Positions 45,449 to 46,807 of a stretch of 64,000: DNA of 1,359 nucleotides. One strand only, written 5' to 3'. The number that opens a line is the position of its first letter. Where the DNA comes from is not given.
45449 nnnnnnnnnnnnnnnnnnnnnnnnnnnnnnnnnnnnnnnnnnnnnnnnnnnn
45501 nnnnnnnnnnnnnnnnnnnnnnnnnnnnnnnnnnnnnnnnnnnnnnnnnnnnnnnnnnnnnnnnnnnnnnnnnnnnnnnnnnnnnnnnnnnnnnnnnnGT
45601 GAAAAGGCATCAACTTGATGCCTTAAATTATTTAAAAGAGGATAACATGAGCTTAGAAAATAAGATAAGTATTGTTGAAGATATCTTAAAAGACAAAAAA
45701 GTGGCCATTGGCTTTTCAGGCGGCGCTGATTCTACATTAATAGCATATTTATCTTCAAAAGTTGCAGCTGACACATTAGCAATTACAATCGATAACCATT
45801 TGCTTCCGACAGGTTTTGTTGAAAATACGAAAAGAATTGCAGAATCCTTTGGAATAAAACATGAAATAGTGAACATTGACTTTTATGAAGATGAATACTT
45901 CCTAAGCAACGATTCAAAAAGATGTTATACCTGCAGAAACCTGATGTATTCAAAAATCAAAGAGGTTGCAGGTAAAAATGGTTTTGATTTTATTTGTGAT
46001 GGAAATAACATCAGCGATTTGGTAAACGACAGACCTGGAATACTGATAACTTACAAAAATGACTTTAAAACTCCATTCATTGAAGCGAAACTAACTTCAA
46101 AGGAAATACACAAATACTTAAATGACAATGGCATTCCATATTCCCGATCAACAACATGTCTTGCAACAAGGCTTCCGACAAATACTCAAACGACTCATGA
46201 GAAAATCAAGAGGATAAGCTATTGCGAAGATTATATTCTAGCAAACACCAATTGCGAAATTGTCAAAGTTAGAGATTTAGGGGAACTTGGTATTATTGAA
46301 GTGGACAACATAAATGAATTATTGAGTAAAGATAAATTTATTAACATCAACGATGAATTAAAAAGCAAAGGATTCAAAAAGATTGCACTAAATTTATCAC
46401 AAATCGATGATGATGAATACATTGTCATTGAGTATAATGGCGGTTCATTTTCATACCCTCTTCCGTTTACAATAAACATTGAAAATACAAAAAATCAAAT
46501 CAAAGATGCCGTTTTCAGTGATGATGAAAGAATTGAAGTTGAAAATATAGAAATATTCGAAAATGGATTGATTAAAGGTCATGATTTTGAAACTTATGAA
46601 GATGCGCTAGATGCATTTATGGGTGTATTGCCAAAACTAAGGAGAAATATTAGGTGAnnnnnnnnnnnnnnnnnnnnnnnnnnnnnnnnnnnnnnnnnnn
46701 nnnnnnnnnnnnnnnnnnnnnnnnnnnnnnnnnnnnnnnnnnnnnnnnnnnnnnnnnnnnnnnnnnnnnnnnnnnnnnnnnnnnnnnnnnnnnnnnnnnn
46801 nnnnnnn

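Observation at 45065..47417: ThiS-like GG protein divergent from a LarE-like PP-loop enzyme and a ThiF-like E1: a protein-thiocarboxylate sulfur relay with no obvious target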

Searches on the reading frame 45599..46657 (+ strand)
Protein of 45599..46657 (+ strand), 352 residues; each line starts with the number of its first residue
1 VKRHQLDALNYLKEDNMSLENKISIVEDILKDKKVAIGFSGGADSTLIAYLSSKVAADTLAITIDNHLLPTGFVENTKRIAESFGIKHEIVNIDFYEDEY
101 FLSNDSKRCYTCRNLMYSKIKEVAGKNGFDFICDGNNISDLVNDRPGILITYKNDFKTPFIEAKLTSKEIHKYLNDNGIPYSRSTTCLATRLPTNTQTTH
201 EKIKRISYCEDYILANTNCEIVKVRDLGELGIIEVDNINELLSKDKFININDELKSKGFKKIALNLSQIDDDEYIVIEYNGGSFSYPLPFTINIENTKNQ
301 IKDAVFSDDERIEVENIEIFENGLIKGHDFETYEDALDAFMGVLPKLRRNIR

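Call 3: search_protein_families(library=pfam, proteins=[window:45599-46657:+], max_evalue=0.01)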
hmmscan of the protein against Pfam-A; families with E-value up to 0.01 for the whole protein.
window:45599-46657:+ (352 aa): 4 families
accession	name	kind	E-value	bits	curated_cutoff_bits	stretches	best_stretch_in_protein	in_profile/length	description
PF02540.23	NAD_synthase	-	9.7e-07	28.6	21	1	32-96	18-84/242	NAD synthase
PF01171.26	ATP_bind_3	-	5e-06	26.8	27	1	34-142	1-110/182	PP-loop family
PF06508.19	QueC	-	7.8e-06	26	22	1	37-97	4-64/210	Queuosine biosynthesis protein QueC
PF24167.1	DUF7411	-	0.00034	20.7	28.7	1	34-140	2-107/194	Family of unknown function (DUF7411)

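Call 4: search_protein_families(library=ncbifam, proteins=[window:45599-46657:+], max_evalue=0.01)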
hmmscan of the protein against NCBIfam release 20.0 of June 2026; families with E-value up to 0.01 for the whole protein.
window:45599-46657:+ (352 aa): 18 families
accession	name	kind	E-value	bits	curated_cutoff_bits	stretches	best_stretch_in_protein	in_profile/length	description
TIGR00268.2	TIGR00268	equivalog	5.6e-49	166.7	150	1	26-268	7-252/259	ATP-dependent sacrificial sulfur transferase LarE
NF010587.0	PRK13980.1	equivalog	2.5e-09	36.7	255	1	29-115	28-116/267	NAD+ synthase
TIGR03573.1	WbuX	subfamily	1.5e-07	31.2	203.2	1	25-155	49-189/344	N-acetyl sugar amidotransferase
TIGR00884.1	guaA_Cterm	equivalog_domain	3.1e-06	26.7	338.75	1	20-93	4-79/310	glutamine-hydrolyzing GMP synthase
NF000848.1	PRK00074.1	equivalog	4.3e-06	25.6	400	1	18-93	199-277/512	glutamine-hydrolyzing GMP synthase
TIGR02432.1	lysidine_TilS_N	equivalog_domain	9.4e-06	25.7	93.6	1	34-141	1-112/189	tRNA lysidine(34) synthetase TilS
TIGR00364.1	TIGR00364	equivalog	5e-05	23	150.3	1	37-98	3-64/201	7-cyano-7-deazaguanine synthase QueC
TIGR00552.1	nadE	equivalog_domain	0.00013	21.3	63.65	1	31-96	21-89/251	NAD(+) synthase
NF049949.1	tRNAsynTtuAPyrococ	equivalog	0.00014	21.1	450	1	28-142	43-161/292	tRNA-5-methyluridine(54) 2-sulfurtransferase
NF006327.0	PRK08557.1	equivalog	0.00031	19.6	366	1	12-97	162-247/415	hypothetical protein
NF011259.0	PRK14665.1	equivalog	0.00075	18.5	364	1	31-140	4-125/360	tRNA 2-thiouridine(34) synthase MnmA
TIGR00032.1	argG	equivalog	0.00087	18.7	268.2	0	34-184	1-165/394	argininosuccinate synthase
NF010367.0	PRK13795.1-2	equivalog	0.0011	17.5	456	1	30-94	238-304/584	hypothetical protein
TIGR01536.1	asn_synth_AEB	equivalog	0.0015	17.6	267.1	1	27-94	247-316/517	asparagine synthase (glutamine-hydrolyzing)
NF011155.0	PRK14561.1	equivalog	0.002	17.9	207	1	34-95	2-60/195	hypothetical protein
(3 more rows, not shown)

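Call 5: find_homologous_proteins(query=window:45599-46657:+)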
Query window:45599-46657:+ (352 aa): 773 proteins with E <= 0.001 among 2985 candidates; the best 120 are listed.
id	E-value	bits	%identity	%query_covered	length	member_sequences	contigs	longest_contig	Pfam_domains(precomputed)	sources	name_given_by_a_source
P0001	7.2e-229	777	100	100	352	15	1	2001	PF06508.20,PF01171.27,PF02540.24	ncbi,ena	-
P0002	1.6e-184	631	83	95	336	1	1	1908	PF06508.20,PF01171.27,PF02540.24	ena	-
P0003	3.0e-184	630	81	99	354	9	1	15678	PF06508.20,PF01171.27,PF02540.24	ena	-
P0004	2.5e-183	627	82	95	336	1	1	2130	PF06508.20,PF01171.27,PF02540.24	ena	-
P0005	8.1e-183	625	82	95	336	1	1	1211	PF06508.20,PF01171.27,PF02540.24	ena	-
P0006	5.9e-181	619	83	95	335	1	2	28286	PF06508.20,PF01171.27,PF02540.24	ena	-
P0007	3.7e-180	617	82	95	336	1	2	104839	PF01171.27,PF02540.24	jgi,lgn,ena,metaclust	metaclust:\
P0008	9.6e-179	612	82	95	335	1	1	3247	PF06508.20,PF02540.24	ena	-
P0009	6.0e-178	609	82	95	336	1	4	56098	PF06508.20,PF01171.27,PF02540.24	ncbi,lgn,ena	ncbi:MAG: ATP-dependent sacrificial sulfur transferase LarE [Methanobrevibacter sp.]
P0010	7.8e-178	609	81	95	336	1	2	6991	PF06508.20,PF01171.27,PF02540.24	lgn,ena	-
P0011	3.4e-177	607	81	95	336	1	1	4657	PF06508.20,PF01171.27,PF02540.24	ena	-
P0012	3.5e-177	607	81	95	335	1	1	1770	PF02540.24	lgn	-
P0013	2.6e-176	604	82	95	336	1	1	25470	PF06508.20,PF01171.27,PF02540.24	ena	-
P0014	3.7e-176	604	82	95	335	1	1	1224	PF06508.20,PF02540.24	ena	-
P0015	1.0e-175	602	81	95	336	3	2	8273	PF24167.2,PF06508.20,PF01171.27,PF02540.24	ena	-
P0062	5.9e-166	570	78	95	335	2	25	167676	PF01171.27,PF02540.24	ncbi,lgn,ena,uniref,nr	ncbi:ATP-binding protein [Methanobrevibacter sp.]|uniref:ATP-binding protein n=1 Tax=Methanobrevibac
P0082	6.8e-162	557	74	95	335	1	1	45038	PF24167.2,PF06508.20,PF01171.27,PF02540.24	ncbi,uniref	ncbi:TIGR00268 family protein [Methanobrevibacter sp.]|uniref:TIGR00268 family protein n=1 Tax=Metha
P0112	2.0e-159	549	75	95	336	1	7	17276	PF06508.20,PF01171.27,PF02540.24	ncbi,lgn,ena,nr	ncbi:MAG: TIGR00268 family protein [Methanobrevibacter sp.]|nr:TIGR00268 family protein [Methanobrev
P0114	2.8e-159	548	75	95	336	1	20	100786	PF06508.20,PF01171.27,PF02540.24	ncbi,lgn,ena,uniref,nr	ncbi:MAG: TIGR00268 family protein [Methanobrevibacter sp.]|uniref:ATP-binding protein n=1 Tax=Metha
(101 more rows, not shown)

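Call 8: find_encoding_contigs(protein=P0062, flank=8000, max_places=3)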
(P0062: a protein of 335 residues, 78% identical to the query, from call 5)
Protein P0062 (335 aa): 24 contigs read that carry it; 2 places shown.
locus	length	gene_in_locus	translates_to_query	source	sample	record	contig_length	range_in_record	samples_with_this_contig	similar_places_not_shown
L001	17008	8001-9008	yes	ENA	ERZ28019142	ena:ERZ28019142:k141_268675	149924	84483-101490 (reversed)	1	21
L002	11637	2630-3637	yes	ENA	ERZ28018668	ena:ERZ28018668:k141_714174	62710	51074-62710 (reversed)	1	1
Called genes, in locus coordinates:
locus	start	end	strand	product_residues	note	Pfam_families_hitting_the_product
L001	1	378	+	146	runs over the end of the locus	PF09719:C_GCAxxG_C_C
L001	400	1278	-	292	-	PF01874:CitG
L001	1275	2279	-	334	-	PF00490:ALAD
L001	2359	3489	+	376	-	PF01264:Chorismate_synt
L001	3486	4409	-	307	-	PF23023:Anti-Pycsar_Apyc1 (weak), PF00753:Lactamase_B (weak), PF13483:Lactamase_B_3, PF12706:Lactamase_B_2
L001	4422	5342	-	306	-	PF09894:Connectase_N, PF25274:Connectase_C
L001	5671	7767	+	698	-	PF02629:CoA_binding, PF13380:CoA_binding_2, PF13607:Succ_CoA_lig, PF19045:Ligase_CoA_2, PF13549:ATP-grasp_5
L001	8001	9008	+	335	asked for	PF02540:NAD_synthase, PF01171:ATP_bind_3 (faint)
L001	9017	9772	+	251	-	PF00899:ThiF, PF03435:Sacchrp_dh_NADP (weak)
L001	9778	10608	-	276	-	PF02634:FdhD-NarQ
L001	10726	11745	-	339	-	PF00709:Adenylsucc_synt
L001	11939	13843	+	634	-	PF08447:PAS_3 (weak), PF07568:HisKA_2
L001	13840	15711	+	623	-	PF08447:PAS_3 (weak), PF07568:HisKA_2, PF02518:HATPase_c (faint)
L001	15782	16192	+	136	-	PF00072:Response_reg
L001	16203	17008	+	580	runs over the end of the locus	PF00072:Response_reg, PF13506:Glyco_transf_21, PF00535:Glycos_transf_2, PF10111:Glyco_tranf_2_2 (weak), PF13641:Glyco_tranf_2_3, PF13632:Glyco_trans_2_3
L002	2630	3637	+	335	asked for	PF02540:NAD_synthase, PF01171:ATP_bind_3 (faint)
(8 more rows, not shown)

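Call 11: search_solved_structures(query=window:45599-46657:+, max_evalue=0.001, show_alignments=3)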
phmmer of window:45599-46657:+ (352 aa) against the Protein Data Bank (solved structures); distinct sequences matched with E-value up to 0.001: 4.
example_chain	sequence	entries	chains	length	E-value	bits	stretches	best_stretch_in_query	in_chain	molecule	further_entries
8cnz_A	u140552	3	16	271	1e-29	107.2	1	22-267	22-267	NAD_synthase domain-containing protein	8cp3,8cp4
5udq_A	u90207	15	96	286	1.6e-18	70.4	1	24-267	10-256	Lactate racemization operon protein LarE | ATP-utilizing enzyme of the PP-loopsuperfamily | Pyridinium-3,5-biscarboxylic acid mononucleotide sulfurtransferase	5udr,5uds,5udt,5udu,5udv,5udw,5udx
6b2o_A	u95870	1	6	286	5.4e-18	68.7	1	24-267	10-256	ATP-utilizing enzyme of the PP-loopsuperfamily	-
2e18_A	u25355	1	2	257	5.7e-05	25.9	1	33-100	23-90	NH(3)-dependent NAD(+) synthetase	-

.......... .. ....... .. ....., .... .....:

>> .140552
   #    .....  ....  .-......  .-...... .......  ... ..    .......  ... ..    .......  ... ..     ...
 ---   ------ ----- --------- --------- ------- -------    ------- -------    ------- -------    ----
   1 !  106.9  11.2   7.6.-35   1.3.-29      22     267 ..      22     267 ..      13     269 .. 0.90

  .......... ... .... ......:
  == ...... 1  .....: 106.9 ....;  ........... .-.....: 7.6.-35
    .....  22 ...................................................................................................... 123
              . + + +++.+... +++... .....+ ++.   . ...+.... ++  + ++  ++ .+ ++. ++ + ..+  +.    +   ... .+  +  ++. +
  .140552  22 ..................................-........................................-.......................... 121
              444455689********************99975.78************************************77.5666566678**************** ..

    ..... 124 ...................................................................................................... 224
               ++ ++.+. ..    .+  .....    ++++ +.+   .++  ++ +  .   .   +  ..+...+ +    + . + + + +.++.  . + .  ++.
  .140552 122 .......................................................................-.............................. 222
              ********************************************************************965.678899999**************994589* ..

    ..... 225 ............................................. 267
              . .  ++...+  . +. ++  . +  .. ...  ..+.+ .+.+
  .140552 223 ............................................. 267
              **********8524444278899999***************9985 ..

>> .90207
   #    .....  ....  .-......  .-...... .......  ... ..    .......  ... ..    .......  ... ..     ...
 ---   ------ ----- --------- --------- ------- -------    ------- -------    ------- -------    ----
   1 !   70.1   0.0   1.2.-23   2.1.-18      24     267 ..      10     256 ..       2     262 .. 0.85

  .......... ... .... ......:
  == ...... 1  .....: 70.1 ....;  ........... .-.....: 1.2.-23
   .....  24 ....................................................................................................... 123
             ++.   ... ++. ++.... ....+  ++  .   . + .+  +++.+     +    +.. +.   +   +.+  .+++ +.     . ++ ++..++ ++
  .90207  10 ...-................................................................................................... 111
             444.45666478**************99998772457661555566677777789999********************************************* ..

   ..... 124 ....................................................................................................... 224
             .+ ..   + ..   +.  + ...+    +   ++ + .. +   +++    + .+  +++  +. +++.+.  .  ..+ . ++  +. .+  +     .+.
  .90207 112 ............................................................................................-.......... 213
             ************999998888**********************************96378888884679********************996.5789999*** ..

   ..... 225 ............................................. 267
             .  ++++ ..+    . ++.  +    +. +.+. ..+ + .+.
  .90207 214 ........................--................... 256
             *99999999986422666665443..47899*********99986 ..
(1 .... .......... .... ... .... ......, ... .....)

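Call 18: find_related_loci(query=window:45647-46657:+, collection=genome_contigs, flank=10000)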
Query window:45647-46657:+ (336 aa) in genome_contigs; peptide patterns used: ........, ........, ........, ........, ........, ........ (x = any residue, [..] = any of these).
292 stretches matched a pattern; 57 encode a relative of the query (tblastn E <= 1e-3); 56 distinct loci.
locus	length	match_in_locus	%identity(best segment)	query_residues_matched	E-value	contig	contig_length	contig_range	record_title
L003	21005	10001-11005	76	1-335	3e-173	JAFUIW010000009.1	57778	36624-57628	MAG: Methanobrevibacter sp. isolate RGIG4535 Roe_deer_Rectum-1__c74692, whole genome shotgun sequence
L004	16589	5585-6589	77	1-335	4e-173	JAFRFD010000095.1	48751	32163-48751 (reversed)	MAG: Methanobrevibacter sp. isolate RGIG2413 Goat_Ileum-6__c104914, whole genome shotgun sequence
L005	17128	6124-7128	77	1-335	2e-171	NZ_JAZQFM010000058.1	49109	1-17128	MAG: Methanobrevibacter sp. isolate T1900044632_TS20190098.MAGScoT_cleanbin_000077 SGB_1074_k141_1755902, whole genome s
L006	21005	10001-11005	75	1-335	8e-169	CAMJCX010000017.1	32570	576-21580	MAG: uncultured Methanobrevibacter sp. isolate SRR12081300_bin.41_metaWRAP_v1.3_MAG genome assembly, contig: ERZ12289770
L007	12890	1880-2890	76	1-336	3e-168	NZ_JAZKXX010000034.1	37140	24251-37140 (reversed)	MAG: Methanobrevibacter sp. isolate T1900045112_TC20190106.MAGScoT_cleanbin_000022 SGB_4795_k141_1854717, whole genome s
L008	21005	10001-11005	73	1-335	1e-167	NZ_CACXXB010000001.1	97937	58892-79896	MAG: uncultured Methanobrevibacter sp. isolate RUG11674, whole genome shotgun sequence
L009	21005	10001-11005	73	1-335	1e-167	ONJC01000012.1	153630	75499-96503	uncultured Methanobrevibacter sp. isolate RUG344 genome assembly, contig: scaffold_121, whole genome shotgun sequence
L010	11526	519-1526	75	1-335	3e-166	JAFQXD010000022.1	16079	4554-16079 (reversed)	MAG: Methanobrevibacter sp. isolate RGIG2231 Goat_Duodenum-1__c361, whole genome shotgun sequence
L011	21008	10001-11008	75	1-335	5e-166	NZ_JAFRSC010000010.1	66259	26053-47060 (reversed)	MAG: Methanobrevibacter sp. isolate RGIG2750 Goat_Omasum-5__c205, whole genome shotgun sequence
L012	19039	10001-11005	74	1-335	4e-166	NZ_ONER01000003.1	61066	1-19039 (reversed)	Uncultured Methanobrevibacter sp. isolate RUG236, whole genome shotgun sequence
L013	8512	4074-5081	74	1-335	7e-166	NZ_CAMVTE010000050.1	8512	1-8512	MAG: uncultured Methanobrevibacter sp. isolate SRR8387719_bin.80_metaWRAP_v1.3_MAG ERZ14209547.11610, whole genome shotg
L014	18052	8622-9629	74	1-335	2e-165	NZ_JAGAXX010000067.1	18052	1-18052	MAG: Methanobrevibacter sp. isolate RGIG8874 Water_deer_Omasum-4__c158872, whole genome shotgun sequence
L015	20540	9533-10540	73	1-335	8e-165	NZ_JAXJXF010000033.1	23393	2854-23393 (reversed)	MAG: Methanobrevibacter sp. isolate DOME_MAG_5775 5775_C0401_k141_27327, whole genome shotgun sequence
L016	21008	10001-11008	74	1-335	2e-164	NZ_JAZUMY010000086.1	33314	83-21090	MAG: Methanobrevibacter sp. isolate T1900044890_TS20190356.MAGScoT_cleanbin_000036 SGB_3254_k141_742253, whole genome sh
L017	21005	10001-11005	76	1-335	1e-164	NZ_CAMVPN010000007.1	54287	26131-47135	MAG: uncultured Methanobrevibacter sp. isolate SRR8387718_bin.77_metaWRAP_v1.3_MAG ERZ14209544.900, whole genome shotgun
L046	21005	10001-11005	65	1-335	2e-142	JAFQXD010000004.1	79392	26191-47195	MAG: Methanobrevibacter sp. isolate RGIG2231 Goat_Duodenum-1__c57, whole genome shotgun sequence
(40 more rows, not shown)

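Call 40: search_protein_families(library=pfam, proteins=[L003:8305-9660:-], max_evalue=0.001)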
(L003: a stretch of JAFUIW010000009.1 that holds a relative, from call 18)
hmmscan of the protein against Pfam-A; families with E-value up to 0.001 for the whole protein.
L003:8305-9660:- (451 aa): 8 families
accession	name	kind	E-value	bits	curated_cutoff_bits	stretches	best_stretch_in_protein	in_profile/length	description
PF00732.25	GMC_oxred_N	-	2.3e-20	73.8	23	1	127-264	71-211/218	GMC oxidoreductase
PF05199.19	GMC_oxred_C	-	2.3e-10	41.6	24.6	1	380-433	80-139/139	GMC oxidoreductase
PF07992.20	Pyr_redox_2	-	3.4e-06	27.1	26.1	1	11-260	1-121/291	Pyridine nucleotide-disulphide oxidoreductase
PF01266.30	DAO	-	5.6e-06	26.6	27.9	0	12-42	1-31/353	FAD dependent oxidoreductase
PF00890.30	FAD_binding_2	-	2.8e-05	24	20.4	0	12-45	1-34/414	FAD binding domain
PF00996.24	GDI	-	0.00047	19.3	23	0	11-73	5-65/436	GDP dissociation inhibitor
PF00037.32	Fer4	-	0.00055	20.1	21.1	1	168-187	3-22/24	4Fe-4S binding domain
PF03486.20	HI0933_like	-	0.0009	19.2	50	0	12-42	2-32/244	HI0933-like protein Rossmann domain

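Call 42: predict_structure(protein=window:45647-46657:+)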
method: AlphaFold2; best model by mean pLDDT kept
length: 336 residues; sequences in the alignment: 1
mean_pLDDT: 35.4   pTM: 0.26
mean pLDDT of the five models: 35.4, 33.1, 30.3, 27.5, 27.3
residues with pLDDT >= 90: 0; 70-90: 0; 50-70: 21; < 50: 315
segments of 3 or more residues with pLDDT < 50: 1-216, 219-226, 249-323, 326-336
pLDDT, mean of each block of 10 residues (from residue 1): 33 36 32 32 35 40 43 36 26 28 40 31 31 30 30 39 31 26 26 29 38 47 48 54 50 40 34 31 28 26 32 39 47 32
secondary structure, 60 per line:
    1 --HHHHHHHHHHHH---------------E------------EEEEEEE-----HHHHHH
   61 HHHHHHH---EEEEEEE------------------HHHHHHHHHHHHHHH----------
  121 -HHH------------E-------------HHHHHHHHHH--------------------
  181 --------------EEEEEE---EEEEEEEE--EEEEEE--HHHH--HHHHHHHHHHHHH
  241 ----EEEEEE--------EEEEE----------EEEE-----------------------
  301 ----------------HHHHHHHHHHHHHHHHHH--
elements in order: H3-14 E43-49 H55-67 E71-77 H96-110 H151-160 E195-200 E204-211 E214-219 H222-225 H228-240 E245-250 E259-263 E274-277 H317-334

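Call 44: search_protein_representatives(protein=window:45647-46657:+)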
Query: 336 residues. Proteins with E-value up to 0.001 (for the whole library): 4839; up to 1e-10: 2888; up to 1e-30: 85. The best 150 are listed.
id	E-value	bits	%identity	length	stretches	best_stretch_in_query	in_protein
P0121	1.1e-142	491.7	65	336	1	1-335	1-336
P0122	2.3e-125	434.7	61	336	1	1-335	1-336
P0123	1.5e-92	326.9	53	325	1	1-331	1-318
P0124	7.5e-82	291.8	69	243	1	1-192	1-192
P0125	3.8e-80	286.2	74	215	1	1-172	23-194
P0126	8.7e-75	268.6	48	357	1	5-310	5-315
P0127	4.0e-73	263.1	47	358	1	4-334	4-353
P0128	3.5e-70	253.4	44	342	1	1-335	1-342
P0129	1.2e-64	235.3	39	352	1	1-335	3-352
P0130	1.8e-64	234.7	43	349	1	5-301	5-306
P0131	6.3e-63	229.6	40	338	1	1-332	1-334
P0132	2.3e-60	221.2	78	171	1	40-166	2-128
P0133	7.5e-57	209.6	42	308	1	4-282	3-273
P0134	2.9e-56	207.7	39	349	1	1-335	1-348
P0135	3.6e-56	207.4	36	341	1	1-309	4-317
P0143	2.0e-46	175.4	36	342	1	2-320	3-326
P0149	9.7e-43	163.2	37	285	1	3-248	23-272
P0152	1.2e-40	156.4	36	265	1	17-251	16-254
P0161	2.6e-36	142.1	35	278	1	6-251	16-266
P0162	3.3e-36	141.8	35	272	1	2-250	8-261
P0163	3.6e-36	141.7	34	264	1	3-227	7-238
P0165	1.3e-35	139.8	32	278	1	5-253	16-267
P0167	7.5e-35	137.3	33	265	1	9-249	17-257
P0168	4.9e-34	134.7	33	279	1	4-251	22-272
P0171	2.5e-33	132.4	37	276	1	1-253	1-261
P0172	2.6e-33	132.3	37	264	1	11-251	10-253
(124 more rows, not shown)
